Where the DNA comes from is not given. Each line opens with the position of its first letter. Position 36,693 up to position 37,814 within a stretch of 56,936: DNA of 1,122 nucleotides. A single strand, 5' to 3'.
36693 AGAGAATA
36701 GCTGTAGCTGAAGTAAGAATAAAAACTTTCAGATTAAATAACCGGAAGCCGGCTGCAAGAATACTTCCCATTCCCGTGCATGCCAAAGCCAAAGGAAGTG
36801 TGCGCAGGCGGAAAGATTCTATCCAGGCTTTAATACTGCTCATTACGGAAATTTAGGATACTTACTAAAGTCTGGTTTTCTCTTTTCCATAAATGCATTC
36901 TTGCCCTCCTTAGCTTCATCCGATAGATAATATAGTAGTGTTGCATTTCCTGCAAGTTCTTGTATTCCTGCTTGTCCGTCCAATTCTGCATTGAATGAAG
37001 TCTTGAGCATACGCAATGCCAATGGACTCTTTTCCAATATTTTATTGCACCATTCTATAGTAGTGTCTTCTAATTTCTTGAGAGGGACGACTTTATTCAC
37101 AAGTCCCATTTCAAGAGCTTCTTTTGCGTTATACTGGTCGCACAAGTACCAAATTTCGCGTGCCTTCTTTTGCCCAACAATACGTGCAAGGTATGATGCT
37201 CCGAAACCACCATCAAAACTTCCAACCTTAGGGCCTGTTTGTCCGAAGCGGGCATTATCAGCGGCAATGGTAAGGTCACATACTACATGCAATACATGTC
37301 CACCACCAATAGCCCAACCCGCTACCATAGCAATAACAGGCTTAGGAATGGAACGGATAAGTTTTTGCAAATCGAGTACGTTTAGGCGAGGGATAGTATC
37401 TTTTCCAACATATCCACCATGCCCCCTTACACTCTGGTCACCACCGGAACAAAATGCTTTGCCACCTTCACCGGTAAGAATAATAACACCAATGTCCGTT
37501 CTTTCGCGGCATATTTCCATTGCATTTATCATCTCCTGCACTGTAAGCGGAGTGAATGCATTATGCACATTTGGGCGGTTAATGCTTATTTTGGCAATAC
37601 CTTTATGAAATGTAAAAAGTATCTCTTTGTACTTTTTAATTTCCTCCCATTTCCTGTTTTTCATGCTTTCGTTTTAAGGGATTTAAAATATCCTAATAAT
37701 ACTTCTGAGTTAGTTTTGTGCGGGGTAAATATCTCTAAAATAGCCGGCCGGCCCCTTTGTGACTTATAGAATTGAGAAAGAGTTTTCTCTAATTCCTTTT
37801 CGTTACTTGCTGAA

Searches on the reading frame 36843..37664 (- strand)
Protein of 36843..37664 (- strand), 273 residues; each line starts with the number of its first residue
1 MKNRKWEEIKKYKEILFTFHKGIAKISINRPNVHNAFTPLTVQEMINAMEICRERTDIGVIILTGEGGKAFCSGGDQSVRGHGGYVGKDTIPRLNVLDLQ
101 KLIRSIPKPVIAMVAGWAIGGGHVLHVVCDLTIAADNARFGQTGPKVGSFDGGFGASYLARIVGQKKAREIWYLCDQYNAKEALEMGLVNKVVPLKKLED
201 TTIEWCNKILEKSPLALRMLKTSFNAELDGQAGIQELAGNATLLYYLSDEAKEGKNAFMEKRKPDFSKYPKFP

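Call 57: search_protein_families(library=pfam, proteins=[window:36843-37664:-], max_evalue=0.001)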
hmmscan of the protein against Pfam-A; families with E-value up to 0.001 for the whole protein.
window:36843-37664:- (273 aa): 2 families
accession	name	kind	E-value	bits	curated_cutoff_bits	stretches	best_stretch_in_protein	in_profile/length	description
PF00378.25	ECH_1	-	3.6e-82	275.9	27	1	19-267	2-249/251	Enoyl-CoA hydratase/isomerase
PF16113.10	ECH_2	-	2e-20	74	27.2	1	24-202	2-181/335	Enoyl-CoA hydratase/isomerase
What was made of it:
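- Checked: The other copy (37300-37308) sits inside an enoyl-CoA hydratase/isomerase-family (PF00378, MenB-like) gene (call 57).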
